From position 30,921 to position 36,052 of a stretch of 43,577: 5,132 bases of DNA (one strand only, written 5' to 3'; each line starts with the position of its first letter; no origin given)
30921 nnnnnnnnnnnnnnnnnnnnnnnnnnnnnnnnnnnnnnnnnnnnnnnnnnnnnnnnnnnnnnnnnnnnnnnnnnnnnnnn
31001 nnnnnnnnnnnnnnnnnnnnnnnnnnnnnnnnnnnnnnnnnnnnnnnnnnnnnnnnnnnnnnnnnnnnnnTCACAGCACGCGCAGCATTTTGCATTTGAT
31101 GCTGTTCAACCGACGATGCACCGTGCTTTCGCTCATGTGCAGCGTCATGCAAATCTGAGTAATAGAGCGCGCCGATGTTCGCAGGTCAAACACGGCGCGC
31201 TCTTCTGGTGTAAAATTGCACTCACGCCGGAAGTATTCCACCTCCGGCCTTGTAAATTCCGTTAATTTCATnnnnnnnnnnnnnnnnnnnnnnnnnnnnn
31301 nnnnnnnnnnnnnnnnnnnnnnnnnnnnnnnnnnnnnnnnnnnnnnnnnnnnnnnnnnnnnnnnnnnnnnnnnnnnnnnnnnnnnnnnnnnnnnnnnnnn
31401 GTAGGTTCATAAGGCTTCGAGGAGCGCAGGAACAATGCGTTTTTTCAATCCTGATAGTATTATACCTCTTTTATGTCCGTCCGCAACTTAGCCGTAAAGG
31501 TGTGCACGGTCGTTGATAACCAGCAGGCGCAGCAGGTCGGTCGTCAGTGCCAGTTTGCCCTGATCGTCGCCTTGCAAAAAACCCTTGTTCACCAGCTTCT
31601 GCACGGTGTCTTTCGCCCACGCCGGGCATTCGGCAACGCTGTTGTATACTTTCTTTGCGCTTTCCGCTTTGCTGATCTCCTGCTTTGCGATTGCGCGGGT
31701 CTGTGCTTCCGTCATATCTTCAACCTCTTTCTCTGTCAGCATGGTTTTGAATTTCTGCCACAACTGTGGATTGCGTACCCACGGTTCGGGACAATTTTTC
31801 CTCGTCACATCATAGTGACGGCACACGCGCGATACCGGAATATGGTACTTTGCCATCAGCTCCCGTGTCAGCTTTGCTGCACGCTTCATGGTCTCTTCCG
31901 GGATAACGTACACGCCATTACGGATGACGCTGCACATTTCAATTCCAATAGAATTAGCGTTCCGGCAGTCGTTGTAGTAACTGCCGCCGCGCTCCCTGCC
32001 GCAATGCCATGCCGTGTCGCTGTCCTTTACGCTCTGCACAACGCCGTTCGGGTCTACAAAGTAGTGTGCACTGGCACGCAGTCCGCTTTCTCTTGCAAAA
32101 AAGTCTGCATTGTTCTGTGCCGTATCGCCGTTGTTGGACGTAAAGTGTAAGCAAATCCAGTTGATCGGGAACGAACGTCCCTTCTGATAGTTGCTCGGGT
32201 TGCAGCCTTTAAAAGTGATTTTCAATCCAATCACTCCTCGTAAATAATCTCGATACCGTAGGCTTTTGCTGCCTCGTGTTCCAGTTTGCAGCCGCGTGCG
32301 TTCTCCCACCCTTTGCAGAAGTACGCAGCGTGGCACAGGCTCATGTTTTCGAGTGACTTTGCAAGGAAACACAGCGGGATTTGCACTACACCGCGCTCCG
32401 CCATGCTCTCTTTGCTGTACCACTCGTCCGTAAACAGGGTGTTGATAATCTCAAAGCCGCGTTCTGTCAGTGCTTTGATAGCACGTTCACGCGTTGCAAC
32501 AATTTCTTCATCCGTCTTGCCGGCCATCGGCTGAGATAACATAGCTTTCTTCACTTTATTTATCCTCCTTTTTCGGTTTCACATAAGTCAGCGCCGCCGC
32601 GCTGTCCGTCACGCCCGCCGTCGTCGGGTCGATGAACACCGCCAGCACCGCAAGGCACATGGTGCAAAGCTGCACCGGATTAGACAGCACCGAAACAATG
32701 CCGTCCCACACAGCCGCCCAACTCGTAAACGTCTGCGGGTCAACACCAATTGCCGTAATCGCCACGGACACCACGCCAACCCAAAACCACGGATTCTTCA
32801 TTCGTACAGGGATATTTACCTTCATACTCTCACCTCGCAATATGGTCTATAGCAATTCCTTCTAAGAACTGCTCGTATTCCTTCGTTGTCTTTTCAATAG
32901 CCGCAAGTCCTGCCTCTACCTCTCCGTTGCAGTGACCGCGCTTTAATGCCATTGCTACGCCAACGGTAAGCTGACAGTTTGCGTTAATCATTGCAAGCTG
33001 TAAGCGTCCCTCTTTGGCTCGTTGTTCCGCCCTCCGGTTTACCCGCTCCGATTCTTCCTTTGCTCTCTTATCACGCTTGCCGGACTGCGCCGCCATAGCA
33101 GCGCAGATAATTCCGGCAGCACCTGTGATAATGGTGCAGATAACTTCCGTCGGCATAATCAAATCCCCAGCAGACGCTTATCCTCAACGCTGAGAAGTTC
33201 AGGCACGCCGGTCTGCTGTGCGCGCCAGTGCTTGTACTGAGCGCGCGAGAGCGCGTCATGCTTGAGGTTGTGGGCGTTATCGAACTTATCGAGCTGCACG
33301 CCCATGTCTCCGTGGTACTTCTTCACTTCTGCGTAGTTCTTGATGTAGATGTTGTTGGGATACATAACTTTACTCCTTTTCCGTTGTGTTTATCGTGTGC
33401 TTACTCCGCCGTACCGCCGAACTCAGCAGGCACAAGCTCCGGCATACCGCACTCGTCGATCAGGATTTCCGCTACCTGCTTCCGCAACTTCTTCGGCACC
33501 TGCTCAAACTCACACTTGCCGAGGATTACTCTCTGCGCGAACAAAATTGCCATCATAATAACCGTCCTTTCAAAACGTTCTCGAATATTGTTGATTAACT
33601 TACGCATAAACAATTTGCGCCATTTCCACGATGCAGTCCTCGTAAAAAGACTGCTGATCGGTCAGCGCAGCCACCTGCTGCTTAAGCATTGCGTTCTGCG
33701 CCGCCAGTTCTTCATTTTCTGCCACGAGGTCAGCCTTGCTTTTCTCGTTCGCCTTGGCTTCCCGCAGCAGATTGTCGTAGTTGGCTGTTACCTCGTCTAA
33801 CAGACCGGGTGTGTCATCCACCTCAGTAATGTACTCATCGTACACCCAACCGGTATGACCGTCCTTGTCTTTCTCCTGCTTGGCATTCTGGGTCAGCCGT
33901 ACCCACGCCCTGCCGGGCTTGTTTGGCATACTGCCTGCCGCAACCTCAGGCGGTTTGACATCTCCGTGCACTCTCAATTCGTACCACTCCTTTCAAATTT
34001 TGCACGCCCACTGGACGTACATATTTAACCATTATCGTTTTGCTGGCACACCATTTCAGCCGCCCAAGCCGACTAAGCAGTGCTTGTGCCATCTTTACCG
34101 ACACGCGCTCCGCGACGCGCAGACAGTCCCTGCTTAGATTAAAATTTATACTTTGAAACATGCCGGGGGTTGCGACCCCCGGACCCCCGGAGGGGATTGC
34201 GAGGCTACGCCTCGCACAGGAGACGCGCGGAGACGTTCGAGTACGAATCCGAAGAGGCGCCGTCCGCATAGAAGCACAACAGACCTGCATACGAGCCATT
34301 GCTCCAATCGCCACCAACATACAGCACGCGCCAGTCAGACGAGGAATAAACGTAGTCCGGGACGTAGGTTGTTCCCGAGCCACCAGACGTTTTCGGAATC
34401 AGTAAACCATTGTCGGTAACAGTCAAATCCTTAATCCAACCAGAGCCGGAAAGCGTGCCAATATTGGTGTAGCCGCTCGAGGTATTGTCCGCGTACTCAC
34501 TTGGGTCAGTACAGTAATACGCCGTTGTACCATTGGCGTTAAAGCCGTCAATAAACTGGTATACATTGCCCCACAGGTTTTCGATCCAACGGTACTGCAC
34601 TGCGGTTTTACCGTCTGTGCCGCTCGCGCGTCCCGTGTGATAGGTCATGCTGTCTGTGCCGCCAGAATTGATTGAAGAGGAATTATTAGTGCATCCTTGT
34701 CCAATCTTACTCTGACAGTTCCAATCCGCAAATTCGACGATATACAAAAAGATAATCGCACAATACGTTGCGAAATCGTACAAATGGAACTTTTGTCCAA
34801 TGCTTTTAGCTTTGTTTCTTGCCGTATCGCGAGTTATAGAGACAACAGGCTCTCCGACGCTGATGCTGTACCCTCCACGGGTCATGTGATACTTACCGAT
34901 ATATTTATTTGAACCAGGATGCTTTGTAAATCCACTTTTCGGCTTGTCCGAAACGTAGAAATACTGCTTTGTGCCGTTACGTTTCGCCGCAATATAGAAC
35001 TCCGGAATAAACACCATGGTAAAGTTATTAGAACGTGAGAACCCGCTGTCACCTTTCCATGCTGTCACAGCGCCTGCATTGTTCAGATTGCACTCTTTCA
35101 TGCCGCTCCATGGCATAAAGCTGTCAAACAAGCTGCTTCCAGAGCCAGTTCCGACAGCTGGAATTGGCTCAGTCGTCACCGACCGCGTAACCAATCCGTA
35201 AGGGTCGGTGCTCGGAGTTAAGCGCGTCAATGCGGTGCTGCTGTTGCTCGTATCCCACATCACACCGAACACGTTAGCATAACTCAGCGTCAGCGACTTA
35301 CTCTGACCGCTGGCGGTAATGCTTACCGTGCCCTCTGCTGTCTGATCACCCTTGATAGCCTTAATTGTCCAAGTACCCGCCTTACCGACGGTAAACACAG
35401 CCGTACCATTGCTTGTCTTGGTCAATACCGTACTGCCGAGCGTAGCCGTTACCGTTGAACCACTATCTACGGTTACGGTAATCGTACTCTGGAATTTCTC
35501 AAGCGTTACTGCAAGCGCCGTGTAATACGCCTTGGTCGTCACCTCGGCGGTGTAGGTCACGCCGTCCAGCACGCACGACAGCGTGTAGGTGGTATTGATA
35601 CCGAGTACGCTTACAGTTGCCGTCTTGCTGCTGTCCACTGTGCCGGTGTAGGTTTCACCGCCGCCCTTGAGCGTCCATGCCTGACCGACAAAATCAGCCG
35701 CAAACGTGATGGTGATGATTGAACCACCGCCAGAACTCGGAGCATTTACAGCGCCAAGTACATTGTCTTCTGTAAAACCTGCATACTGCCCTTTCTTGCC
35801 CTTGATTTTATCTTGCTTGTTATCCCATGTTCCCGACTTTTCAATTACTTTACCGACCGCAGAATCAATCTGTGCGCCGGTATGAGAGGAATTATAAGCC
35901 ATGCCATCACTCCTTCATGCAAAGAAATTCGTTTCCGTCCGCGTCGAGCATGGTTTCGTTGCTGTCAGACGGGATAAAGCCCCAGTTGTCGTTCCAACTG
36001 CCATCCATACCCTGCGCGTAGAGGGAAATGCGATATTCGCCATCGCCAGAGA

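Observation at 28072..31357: Terminator-bounded seven-gene accessory cassette of low-complexity proteins with its own regulator, at the prophage end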

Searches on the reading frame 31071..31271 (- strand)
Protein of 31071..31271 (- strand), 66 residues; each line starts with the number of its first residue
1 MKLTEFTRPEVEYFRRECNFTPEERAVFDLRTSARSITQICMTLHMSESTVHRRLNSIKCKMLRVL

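Call 4: search_protein_families(library=pfam, proteins=[window:31071-31271:-], max_evalue=1)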
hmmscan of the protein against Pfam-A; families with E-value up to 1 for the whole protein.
window:31071-31271:- (66 aa): 13 families
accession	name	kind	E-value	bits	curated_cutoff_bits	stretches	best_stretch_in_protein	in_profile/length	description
PF00165.29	HTH_AraC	-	0.00079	19.9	26.6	1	31-55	2-29/42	Bacterial regulatory helix-turn-helix proteins, AraC family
PF08281.18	Sigma70_r4_2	-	0.0014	18.7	25.7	1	21-55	12-47/54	Sigma-70, region 4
PF00196.25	GerE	-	0.0059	16.7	23.5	1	20-62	3-45/57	Bacterial regulatory proteins, luxR family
PF09339.16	HTH_IclR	-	0.0089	16.2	22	1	36-57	20-41/52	IclR helix-turn-helix domain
PF13542.12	HTH_Tnp_ISL3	-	0.017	15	27.4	1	25-57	18-49/51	Helix-turn-helix domain of transposase family ISL3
PF01022.26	HTH_5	-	0.03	14.6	22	1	30-56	11-37/47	Bacterial regulatory protein, arsR family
PF13556.12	HTH_30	-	0.035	14.3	27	1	34-59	12-37/59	PucR C-terminal helix-turn-helix domain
PF05043.19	Mga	-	0.045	14.8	21.1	1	32-59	28-55/87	Mga helix-turn-helix domain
PF13404.12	HTH_AsnC-type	-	0.085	13.1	27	1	35-55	18-38/42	AsnC-type helix-turn-helix domain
PF25213.1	HVO_A0261_N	-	0.1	13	35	1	30-58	20-48/86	HVO_A0261 N-terminal domain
PF12802.13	MarR_2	-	0.15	12.7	27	1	35-57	21-43/61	MarR family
PF13384.12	HTH_23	-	0.15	12.3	24.6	1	35-56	18-39/50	Homeodomain-like domain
PF14056.11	DUF4250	-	0.16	12.5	27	1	29-58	15-44/55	Domain of unknown function (DUF4250)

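Call 5: search_protein_families(library=phrogs, proteins=[window:31071-31271:-], max_evalue=0.1)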
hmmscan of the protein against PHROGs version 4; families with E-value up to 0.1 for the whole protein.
window:31071-31271:- (66 aa): 7 families
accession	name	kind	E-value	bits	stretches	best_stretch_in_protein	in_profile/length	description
phrog_36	-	transcription regulation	3.7e-05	24.4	1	11-62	130-183/220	transcriptional regulator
phrog_1190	-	transcription regulation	0.007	17.2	1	17-62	109-155/167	RNA polymerase sigma factor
phrog_125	-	DNA, RNA and nucleotide metabolism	0.01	16.4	1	12-59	155-204/254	DNA invertase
phrog_1450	-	unknown function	0.014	16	1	36-65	167-196/254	-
phrog_1740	-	transcription regulation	0.039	13.4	1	20-62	169-212/567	RNA polymerase sigma factor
phrog_3855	-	DNA, RNA and nucleotide metabolism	0.069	14.6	1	19-59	64-104/115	HTH DNA binding protein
phrog_836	-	transcription regulation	0.087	13.9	1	25-57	92-119/133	late transcriptional activator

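Call 11: search_protein_families(library=ncbifam, proteins=[window:31071-31271:-], max_evalue=1)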
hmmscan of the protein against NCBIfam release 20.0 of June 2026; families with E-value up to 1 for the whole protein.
window:31071-31271:- (66 aa): 6 families
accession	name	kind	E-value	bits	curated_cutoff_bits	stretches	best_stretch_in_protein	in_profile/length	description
TIGR02937.1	sigma70-ECF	superfamily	0.002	17.8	42.9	1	20-64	118-163/165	sigma-70 family RNA polymerase sigma factor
NF053736.1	AcpB_EbpR_MafR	subfamily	0.014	14.7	130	1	34-59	97-122/481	AcpB/EbpR/MafR family transcriptional regulator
NF048019.1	IS256_Zn_var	equivalog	0.014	14.6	150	1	30-62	45-77/304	IS256 family transposase, variant Zn-binding type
NF047785.1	respo_reg_MadR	equivalog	0.083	12.2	300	1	17-62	146-191/209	MadR family response regulator transcription factor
TIGR03541.1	reg_near_HchA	equivalog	0.095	12.2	215.6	1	16-62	168-214/232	PA1136 family autoinducer-binding transcriptional regulator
TIGR01636.1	phage_rinA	subfamily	0.096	12.9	31.9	1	36-58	102-124/134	phage transcriptional regulator, RinA family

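Call 12: search_protein_families(library=padloc, proteins=[window:31071-31271:-], max_evalue=1)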
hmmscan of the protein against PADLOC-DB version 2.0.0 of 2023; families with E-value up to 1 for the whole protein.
window:31071-31271:- (66 aa): 2 families
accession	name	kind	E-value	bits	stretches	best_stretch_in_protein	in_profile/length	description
PDLC01851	CARF3--CARF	-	0.00044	17.8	1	19-62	209-252/279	-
PDLC01848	CARF3--CARF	-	0.008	13.9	1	30-59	146-174/197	-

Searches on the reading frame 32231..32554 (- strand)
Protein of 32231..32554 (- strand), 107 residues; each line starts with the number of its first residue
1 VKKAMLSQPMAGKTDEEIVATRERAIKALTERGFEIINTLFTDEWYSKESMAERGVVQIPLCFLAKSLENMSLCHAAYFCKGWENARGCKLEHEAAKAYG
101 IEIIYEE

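Call 85: search_protein_families(library=phrogs, proteins=[window:32231-32554:-], max_evalue=0.00001)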
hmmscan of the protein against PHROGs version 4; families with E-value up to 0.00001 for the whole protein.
window:32231-32554:- (107 aa): 2 families
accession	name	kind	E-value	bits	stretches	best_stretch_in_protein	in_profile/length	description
phrog_355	-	DNA, RNA and nucleotide metabolism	4.3e-22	79.7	1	1-107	74-173/249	nucleoside 2-deoxyribosyltransferase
phrog_5781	-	unknown function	2.3e-09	38.1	1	1-107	5-100/220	-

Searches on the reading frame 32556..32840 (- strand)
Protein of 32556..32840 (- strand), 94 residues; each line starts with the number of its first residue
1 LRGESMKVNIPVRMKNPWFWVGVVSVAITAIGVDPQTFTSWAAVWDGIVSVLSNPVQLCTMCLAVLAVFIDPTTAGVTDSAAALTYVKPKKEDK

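Call 85: search_protein_families(library=phrogs, proteins=[window:32556-32840:-], max_evalue=0.00001)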
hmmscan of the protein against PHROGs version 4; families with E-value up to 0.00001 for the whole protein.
window:32556-32840:- (94 aa): 2 families
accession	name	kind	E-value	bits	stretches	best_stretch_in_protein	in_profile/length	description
phrog_297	-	lysis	2.3e-15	57.9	1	5-93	6-91/176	holin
phrog_962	-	lysis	1.4e-09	39.1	1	6-92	2-85/152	holin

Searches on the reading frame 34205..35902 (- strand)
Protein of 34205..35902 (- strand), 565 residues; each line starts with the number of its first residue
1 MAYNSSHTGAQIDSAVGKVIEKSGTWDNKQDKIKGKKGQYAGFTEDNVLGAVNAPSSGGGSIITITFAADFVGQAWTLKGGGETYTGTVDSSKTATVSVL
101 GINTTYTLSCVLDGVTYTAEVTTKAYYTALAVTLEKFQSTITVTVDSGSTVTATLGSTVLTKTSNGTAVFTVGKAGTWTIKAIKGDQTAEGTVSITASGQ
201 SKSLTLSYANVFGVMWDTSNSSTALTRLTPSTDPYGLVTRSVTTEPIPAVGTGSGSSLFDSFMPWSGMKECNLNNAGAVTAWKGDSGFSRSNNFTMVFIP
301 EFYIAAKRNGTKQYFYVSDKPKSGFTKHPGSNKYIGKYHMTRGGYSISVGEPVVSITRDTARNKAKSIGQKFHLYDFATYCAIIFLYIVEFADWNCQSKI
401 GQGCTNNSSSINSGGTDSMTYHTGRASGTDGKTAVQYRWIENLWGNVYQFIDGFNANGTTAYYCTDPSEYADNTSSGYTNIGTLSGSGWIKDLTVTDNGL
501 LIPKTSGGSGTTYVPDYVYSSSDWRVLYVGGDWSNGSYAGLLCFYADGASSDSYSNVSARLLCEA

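Call 85: search_protein_families(library=phrogs, proteins=[window:34205-35902:-], max_evalue=0.00001)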
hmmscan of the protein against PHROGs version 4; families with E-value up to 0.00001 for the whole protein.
window:34205-35902:- (565 aa): 2 families
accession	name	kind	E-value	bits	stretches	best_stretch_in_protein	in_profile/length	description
phrog_5302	-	tail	3.1e-77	261.4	1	131-563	80-542/548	tail protein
phrog_2889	-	unknown function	7.5e-09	35.9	0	512-560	361-410/418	-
